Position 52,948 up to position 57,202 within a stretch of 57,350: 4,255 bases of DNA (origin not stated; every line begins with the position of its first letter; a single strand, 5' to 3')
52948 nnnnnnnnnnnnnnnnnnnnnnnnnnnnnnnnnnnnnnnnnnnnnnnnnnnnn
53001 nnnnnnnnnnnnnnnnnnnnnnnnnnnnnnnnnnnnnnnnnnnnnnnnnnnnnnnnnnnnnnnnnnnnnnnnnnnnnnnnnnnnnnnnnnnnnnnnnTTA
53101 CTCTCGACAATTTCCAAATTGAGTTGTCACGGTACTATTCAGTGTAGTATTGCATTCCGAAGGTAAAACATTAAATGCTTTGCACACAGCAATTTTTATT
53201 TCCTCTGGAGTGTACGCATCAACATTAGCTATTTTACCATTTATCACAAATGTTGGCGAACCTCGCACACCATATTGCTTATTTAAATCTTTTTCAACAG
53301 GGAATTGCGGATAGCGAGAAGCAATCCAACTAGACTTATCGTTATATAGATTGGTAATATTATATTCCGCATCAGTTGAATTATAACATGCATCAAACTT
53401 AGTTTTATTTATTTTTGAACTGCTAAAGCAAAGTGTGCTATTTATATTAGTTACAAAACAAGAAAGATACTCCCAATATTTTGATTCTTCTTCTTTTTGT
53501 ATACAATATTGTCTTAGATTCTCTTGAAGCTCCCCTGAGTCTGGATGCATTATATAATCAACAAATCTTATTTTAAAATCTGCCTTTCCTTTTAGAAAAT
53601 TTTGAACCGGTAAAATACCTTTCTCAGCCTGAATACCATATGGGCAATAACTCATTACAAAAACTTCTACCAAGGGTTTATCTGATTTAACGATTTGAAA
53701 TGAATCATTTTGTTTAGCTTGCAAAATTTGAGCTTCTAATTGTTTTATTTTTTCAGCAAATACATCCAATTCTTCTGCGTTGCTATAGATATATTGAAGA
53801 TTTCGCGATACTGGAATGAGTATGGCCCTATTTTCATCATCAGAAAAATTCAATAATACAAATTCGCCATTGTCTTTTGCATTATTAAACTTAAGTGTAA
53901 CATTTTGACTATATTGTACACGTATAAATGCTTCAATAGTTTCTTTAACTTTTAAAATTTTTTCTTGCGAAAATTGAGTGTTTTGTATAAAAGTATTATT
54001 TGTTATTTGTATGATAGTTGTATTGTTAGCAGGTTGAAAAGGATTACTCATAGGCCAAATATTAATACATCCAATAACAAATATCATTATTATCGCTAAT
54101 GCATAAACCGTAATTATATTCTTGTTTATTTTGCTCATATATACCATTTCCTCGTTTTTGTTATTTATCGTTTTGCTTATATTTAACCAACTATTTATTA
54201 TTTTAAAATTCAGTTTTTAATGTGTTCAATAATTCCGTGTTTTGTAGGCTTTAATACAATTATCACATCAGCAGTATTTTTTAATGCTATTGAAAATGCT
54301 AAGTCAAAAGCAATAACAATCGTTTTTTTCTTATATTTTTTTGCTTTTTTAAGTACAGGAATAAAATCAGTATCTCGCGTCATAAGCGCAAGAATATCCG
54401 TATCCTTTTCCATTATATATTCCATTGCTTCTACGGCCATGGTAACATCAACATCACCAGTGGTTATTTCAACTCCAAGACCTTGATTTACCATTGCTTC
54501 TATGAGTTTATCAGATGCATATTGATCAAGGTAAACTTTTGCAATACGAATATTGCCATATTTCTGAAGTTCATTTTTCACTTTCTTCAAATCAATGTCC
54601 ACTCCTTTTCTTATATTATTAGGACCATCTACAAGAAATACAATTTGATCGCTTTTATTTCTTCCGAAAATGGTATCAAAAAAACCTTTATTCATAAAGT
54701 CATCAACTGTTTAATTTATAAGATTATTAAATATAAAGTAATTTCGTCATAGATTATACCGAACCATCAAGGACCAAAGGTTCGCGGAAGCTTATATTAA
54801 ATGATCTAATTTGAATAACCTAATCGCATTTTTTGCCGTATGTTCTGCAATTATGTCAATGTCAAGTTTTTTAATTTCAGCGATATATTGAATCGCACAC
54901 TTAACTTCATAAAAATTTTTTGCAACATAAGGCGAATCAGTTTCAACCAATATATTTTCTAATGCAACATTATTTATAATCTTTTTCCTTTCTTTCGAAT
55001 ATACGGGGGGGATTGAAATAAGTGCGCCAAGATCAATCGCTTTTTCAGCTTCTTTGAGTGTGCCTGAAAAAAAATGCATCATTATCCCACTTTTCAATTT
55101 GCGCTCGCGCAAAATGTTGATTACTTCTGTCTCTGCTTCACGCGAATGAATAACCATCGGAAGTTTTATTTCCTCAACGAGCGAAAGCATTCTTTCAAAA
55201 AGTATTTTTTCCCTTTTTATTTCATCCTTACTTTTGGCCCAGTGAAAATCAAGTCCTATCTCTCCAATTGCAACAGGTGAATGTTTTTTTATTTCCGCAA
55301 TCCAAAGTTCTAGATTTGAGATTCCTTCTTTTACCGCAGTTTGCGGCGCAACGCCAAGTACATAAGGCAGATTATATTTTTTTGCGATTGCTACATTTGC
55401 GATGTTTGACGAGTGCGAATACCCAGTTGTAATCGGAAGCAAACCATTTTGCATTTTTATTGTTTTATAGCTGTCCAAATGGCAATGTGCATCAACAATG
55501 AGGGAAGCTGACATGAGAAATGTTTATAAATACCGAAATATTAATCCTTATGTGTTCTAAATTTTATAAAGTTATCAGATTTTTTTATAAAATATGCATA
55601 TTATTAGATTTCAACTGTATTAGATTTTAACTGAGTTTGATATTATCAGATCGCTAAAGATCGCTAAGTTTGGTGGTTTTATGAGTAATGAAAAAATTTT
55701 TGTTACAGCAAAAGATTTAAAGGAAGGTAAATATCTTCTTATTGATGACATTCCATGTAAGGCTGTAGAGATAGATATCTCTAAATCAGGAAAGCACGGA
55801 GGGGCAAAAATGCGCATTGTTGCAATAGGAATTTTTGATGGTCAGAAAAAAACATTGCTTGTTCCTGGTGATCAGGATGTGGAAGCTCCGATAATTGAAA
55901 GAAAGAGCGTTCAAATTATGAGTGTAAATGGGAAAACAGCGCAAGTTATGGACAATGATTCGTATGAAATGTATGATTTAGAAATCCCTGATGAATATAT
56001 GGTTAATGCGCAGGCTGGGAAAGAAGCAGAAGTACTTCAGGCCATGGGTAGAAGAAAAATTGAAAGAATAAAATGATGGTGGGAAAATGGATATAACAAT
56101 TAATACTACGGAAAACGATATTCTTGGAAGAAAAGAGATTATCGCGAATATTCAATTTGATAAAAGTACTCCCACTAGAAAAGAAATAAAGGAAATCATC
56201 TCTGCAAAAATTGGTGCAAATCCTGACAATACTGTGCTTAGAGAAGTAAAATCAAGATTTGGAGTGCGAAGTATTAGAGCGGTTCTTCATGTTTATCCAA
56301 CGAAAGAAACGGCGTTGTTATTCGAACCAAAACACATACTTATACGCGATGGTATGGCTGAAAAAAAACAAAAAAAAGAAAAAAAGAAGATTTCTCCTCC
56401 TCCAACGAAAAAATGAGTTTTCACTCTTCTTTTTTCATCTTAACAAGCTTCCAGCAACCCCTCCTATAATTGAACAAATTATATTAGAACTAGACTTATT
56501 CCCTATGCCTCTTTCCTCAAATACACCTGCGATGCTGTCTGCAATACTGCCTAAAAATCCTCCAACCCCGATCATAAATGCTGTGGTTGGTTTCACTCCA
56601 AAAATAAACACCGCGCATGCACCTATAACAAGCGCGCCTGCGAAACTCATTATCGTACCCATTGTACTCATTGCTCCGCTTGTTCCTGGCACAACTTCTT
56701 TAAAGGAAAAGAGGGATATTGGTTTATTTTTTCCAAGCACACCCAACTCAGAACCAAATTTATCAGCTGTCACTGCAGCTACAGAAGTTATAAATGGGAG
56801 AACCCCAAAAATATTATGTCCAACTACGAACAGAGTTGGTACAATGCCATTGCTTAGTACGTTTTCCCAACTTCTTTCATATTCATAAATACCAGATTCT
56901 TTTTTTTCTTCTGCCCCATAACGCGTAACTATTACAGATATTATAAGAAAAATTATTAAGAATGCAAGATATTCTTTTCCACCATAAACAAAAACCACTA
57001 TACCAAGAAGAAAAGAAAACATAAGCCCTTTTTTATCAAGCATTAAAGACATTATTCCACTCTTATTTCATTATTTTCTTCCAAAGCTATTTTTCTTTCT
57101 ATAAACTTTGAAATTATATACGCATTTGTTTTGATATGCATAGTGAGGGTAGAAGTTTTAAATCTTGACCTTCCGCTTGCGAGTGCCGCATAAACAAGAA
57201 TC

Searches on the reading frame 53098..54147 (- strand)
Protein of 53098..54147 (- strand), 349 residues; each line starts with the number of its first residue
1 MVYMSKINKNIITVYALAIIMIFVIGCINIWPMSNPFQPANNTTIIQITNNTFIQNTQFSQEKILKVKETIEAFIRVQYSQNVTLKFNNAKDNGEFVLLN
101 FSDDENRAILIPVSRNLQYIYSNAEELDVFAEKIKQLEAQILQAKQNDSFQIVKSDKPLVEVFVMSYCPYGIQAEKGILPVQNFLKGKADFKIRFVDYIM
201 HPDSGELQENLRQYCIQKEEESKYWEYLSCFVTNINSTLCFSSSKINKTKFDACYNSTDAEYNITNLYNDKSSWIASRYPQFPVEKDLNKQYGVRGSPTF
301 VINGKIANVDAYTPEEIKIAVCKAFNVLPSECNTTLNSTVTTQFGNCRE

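Call 11: search_protein_families(library=pfam, proteins=[window:53098-54147:-])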
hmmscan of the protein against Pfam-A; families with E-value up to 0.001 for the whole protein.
window:53098-54147:- (349 aa): 1 family
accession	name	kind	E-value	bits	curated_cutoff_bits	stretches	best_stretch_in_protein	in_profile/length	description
PF13098.12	Thioredoxin_2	-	0.00015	22.5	27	0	154-313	3-95/104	Thioredoxin-like domain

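Call 14: find_encoding_contigs(protein=window:53098-54147:-, flank=10000, max_places=10)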
Protein window:53098-54147:- (349 aa): no gene with exactly this product is on record in the collection.

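Call 17: find_related_loci(query=window:53098-54147:-, collection=genome_contigs, flank=4000)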
Query window:53098-54147:- (349 aa) in genome_contigs; peptide patterns used: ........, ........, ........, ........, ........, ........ (x = any residue, [..] = any of these).
183 stretches matched a pattern; 61 encode a relative of the query (tblastn E <= 1e-3); 61 distinct loci.
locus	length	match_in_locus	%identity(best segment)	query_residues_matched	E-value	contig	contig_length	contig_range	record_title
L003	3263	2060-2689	55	137-337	2e-68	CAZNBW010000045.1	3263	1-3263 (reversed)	MAG TPA_asm: uncultured Candidatus Saccharibacteria bacterium isolate SRP178699_co2_52 genome assembly, contig: NODE_418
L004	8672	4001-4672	50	119-345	2e-68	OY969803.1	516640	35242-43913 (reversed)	MAG: uncultured bacterium isolate MFD04408.bin.2.92 genome assembly, chromosome: 1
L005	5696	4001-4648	50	129-345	4e-67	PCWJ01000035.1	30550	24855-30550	MAG: Candidatus Nealsonbacteria bacterium CG11_big_fil_rev_8_21_14_0_20_37_68 CG11_8_21_14_0.20_scaffold_10328_c, whole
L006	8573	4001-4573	54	147-338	1e-66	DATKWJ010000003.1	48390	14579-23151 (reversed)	MAG TPA_asm: Patescibacteria group bacterium isolate SMAG_U14160 k141_9471, whole genome shotgun sequence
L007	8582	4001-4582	53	152-345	3e-66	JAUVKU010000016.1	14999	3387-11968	MAG: bacterium isolate CSMAG_488 CSMAG_488_k141_518166_length_14999_cov_12.0000, whole genome shotgun sequence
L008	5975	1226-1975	45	80-337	6e-66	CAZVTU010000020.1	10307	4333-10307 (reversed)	MAG TPA_asm: uncultured Candidatus Saccharibacteria bacterium isolate binchicken_co6_436 genome assembly, contig: NODE_7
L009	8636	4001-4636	49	129-342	4e-65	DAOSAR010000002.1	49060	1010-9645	MAG TPA_asm: Candidatus Pacearchaeota archaeon isolate AMR_MDS_1904 NODE_540_length_49060_cov_38.650158, whole genome sh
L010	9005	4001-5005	40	7-347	5e-65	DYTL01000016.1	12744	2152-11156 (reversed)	MAG TPA_asm: Candidatus Micrarchaeota archaeon isolate DR5_33_55 Afr_mines_DR5_864_length_12744_cov_24_936008, whole gen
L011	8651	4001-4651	48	113-340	6e-65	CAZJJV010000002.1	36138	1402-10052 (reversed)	MAG TPA_asm: uncultured Candidatus Saccharibacteria bacterium isolate binchicken_co6_447 genome assembly, contig: NODE_8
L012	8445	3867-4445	54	149-342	8e-65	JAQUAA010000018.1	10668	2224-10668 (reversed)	MAG: Candidatus Paceibacterota bacterium isolate STC_73 NODE_14717_length_10668_cov_3.123518_Sandtown_C, whole genome sh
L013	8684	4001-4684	49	113-345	6e-65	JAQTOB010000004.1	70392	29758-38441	MAG: Patescibacteria group bacterium isolate STA_78 NODE_760_length_70392_cov_5.374070_Sandtown_A, whole genome shotgun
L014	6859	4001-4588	51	144-340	1e-63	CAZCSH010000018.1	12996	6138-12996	MAG TPA_asm: uncultured Candidatus Saccharibacteria bacterium isolate binchicken_co387_689 genome assembly, contig: NODE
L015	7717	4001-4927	36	4-338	3e-63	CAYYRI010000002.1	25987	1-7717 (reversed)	MAG TPA_asm: uncultured Candidatus Saccharibacteria bacterium isolate SRP118108_co5_558 genome assembly, contig: NODE_15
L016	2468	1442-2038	49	143-342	7e-63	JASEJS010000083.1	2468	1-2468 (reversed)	MAG: Patescibacteria group bacterium isolate Yes75-06 NODE_3147_length_2468_cov_6.014505, whole genome shotgun sequence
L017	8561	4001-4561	54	158-345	6e-61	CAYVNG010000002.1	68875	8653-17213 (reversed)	MAG TPA_asm: uncultured Candidatus Saccharibacteria bacterium isolate SRP098346_co1_454 genome assembly, contig: NODE_12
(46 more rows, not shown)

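Call 23: find_homologous_proteins(query=window:53098-54147:-, max_evalue=1e-20)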
Query window:53098-54147:- (349 aa): 810 proteins with E <= 1e-20 among 1651 candidates; the best 120 are listed.
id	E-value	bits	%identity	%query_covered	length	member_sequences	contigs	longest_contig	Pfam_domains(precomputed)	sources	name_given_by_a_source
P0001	8.4e-228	773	100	99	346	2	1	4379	PF13098.14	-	-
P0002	2.9e-99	351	48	98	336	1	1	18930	-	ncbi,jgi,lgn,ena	ncbi:MAG: hypothetical protein WC488_02785 [Candidatus Micrarchaeia archaeon]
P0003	1.1e-85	306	44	97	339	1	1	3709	-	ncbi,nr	ncbi:DsbA family protein [Candidatus Micrarchaeota archaeon]|nr:DsbA family protein [Candidatus Micr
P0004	2.2e-79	285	44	97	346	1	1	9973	-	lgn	-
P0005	7.7e-75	270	42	91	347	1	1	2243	-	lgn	-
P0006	4.0e-74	268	41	97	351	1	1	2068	-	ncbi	-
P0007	4.5e-66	241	56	56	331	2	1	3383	-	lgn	-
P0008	6.4e-66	241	44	81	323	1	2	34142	-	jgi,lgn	jgi:hypothetical protein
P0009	7.5e-66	241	50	67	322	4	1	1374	-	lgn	-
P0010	8.8e-66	240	53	62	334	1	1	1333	-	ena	-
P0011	1.1e-65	240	53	62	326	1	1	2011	-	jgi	-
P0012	1.2e-65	240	53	62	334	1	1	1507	-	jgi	-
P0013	1.3e-65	240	53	62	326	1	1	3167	-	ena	-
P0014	1.4e-65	240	53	62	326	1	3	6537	-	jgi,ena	-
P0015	1.5e-65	240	52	61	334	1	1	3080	-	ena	-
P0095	2.4e-60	223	40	96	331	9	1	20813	-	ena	-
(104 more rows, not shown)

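Call 24: find_encoding_contigs(protein=P0001, flank=5000, max_places=6)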
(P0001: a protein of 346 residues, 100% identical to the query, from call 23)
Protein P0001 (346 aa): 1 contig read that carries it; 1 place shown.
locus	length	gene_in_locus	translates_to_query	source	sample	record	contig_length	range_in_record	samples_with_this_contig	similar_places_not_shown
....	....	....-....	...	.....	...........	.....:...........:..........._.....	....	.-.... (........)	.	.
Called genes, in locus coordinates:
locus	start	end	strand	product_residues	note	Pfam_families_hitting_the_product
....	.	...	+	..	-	?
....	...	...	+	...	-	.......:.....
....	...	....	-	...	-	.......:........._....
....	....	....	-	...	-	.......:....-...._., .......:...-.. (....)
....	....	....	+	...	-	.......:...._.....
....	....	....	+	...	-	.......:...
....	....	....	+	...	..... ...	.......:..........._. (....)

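Call 25: find_encoding_contigs(protein=P0002, flank=5000, max_places=4)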
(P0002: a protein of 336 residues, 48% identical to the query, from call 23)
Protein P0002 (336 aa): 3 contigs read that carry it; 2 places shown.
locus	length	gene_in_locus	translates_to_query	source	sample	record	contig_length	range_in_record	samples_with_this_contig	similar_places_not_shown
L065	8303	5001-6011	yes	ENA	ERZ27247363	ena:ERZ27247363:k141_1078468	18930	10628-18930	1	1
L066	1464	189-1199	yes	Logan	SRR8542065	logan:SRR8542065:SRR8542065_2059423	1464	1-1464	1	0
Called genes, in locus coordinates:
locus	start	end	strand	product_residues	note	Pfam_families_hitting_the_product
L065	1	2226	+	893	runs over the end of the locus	PF07724:AAA_2 (faint), PF13521:AAA_28 (faint), PF03215:Rad17 (faint), PF00004:AAA, PF13671:AAA_33 (weak), PF17862:AAA_lid_3, PF00004:AAA, PF17862:AAA_lid_3, +18 more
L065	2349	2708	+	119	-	PF01248:Ribosomal_L7Ae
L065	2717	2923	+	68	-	PF01200:Ribosomal_S28e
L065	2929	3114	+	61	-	PF01246:Ribosomal_L24e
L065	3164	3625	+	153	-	PF00334:NDK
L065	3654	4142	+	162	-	PF22769:DCD, PF00692:dUTPase (faint)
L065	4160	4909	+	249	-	PF13462:Thioredoxin_4, PF01323:DSBA (weak)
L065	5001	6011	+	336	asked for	-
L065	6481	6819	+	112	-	-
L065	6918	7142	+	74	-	PF26688:RHH_12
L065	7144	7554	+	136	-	PF10130:PIN_2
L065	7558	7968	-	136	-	PF01894:YjbQ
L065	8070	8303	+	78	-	?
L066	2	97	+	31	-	?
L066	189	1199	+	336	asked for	-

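Call 26: find_encoding_contigs(protein=P0003, flank=5000, max_places=4)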
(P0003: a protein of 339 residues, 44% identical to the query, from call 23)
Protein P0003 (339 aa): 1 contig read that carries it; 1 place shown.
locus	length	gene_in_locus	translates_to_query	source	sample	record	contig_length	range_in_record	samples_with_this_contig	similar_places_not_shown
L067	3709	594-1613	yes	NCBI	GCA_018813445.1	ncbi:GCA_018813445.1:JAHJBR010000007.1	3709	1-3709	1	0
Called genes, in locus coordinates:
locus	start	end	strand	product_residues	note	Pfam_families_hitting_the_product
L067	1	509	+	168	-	PF01323:DSBA, PF13462:Thioredoxin_4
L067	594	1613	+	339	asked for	-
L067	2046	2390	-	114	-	PF18899:DUF5655 (weak), PF08818:DUF1801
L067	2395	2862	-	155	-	PF20603:Bact_hydrolase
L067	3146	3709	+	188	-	PF00122:E1-E2_ATPase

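Call 27: find_encoding_contigs(protein=P0004, flank=5000, max_places=4)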
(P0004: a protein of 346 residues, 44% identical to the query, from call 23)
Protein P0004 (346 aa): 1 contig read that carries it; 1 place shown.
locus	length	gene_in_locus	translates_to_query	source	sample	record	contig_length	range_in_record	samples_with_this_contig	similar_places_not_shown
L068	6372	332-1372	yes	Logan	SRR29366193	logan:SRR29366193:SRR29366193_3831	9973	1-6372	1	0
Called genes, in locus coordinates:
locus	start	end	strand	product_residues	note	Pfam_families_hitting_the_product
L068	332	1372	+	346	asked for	-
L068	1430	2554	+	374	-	PF07670:Gate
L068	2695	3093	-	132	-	-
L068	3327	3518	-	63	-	PF00313:CSD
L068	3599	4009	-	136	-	PF01894:YjbQ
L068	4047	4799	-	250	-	-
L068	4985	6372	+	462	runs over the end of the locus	PF00070:Pyr_redox (faint), PF00890:FAD_binding_2, PF01134:GIDA (faint), PF01266:DAO (faint), PF01494:FAD_binding_3 (weak), PF03486:HI0933_like (weak), PF13450:NAD_binding_8 (weak), PF21688:FAD-depend_C, +2 more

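Call 30: find_encoding_contigs(protein=P0005, flank=3000, max_places=3)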
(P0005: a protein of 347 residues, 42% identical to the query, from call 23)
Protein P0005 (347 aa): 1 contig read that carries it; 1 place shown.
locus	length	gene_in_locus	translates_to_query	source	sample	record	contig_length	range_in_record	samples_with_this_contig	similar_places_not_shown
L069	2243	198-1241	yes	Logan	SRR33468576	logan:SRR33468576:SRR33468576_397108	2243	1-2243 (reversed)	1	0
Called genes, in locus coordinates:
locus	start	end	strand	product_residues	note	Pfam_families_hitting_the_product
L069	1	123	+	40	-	?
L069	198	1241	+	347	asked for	-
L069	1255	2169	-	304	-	PF00857:Isochorismatase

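Call 31: find_encoding_contigs(protein=P0006, flank=3000, max_places=3)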
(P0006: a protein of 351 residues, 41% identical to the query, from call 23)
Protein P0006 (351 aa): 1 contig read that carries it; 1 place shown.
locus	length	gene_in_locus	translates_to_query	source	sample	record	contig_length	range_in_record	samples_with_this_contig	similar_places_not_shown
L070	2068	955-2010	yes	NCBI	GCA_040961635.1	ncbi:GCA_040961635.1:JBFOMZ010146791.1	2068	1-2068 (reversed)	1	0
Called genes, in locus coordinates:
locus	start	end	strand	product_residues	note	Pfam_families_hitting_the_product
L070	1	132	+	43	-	?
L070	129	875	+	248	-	PF13462:Thioredoxin_4, PF01323:DSBA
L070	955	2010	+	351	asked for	-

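Call 32: find_encoding_contigs(protein=P0095, flank=3000, max_places=3)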
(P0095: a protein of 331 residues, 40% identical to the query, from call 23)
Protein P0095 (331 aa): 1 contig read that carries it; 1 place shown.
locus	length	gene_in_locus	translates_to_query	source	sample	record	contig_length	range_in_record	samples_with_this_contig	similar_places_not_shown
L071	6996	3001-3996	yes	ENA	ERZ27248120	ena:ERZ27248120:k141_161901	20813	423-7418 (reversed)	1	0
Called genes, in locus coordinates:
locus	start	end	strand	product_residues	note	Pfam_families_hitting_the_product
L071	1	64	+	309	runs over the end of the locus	PF00890:FAD_binding_2 (faint), PF01134:GIDA (faint), PF01266:DAO (faint), PF01946:Thi4 (faint), PF07992:Pyr_redox_2, PF12831:FAD_oxidored, PF13738:Pyr_redox_3, PF00070:Pyr_redox, +2 more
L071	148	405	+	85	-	-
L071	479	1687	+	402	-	PF03952:Enolase_N, PF00113:Enolase_C, PF13378:MR_MLE_C (weak), PF07476:MAAL_C (weak)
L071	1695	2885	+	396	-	PF01676:Metalloenzyme, PF10143:PhosphMutase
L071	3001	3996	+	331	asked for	-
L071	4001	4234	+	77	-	PF05768:Glrx-like (weak), PF13192:Thioredoxin_3 (weak), PF00462:Glutaredoxin, PF13417:GST_N_3 (weak)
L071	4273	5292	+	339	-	PF00044:Gp_dh_N, PF02800:Gp_dh_C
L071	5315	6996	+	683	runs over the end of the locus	PF16177:ACAS_N, PF00501:AMP-binding, PF13193:AMP-binding_C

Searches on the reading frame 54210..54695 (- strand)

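Call 56: search_protein_families(library=pfam, max_evalue=0.00001, proteins=[window:54210-54695:-])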
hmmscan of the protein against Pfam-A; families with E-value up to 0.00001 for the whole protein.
window:54210-54695:- (161 aa): 1 family
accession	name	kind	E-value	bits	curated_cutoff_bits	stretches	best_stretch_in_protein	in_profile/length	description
PF01936.24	NYN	-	2e-21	77.5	24.2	1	21-148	5-144/145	NYN domain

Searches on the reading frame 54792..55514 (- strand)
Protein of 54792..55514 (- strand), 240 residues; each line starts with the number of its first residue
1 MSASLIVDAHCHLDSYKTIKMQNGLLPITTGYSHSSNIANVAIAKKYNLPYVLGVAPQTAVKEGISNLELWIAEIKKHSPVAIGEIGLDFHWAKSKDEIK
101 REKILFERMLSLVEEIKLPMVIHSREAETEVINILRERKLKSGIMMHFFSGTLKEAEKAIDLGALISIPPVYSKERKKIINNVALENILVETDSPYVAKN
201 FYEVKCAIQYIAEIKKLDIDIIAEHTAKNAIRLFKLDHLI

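Call 11: search_protein_families(library=pfam, proteins=[window:54792-55514:-])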
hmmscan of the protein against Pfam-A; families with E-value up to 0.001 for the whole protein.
window:54792-55514:- (240 aa): 1 family
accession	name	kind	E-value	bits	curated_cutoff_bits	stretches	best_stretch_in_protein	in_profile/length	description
PF01026.27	TatD_DNase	-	1e-46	159.9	27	1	7-235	1-253/253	TatD related DNase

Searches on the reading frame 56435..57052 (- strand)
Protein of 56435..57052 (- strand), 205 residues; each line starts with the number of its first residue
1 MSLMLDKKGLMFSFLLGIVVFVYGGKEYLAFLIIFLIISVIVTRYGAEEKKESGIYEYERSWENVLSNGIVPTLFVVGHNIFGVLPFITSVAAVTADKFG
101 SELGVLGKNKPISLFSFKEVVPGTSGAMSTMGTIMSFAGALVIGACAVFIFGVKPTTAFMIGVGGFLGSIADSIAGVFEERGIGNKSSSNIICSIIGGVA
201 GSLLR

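Call 56: search_protein_families(library=pfam, max_evalue=0.00001, proteins=[window:56435-57052:-])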
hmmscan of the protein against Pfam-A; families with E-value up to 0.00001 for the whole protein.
window:56435-57052:- (205 aa): 1 family
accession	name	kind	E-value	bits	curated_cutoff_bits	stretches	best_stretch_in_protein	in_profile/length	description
PF01940.21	DUF92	-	2.7e-41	142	27.5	1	4-189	15-218/251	Integral membrane protein DUF92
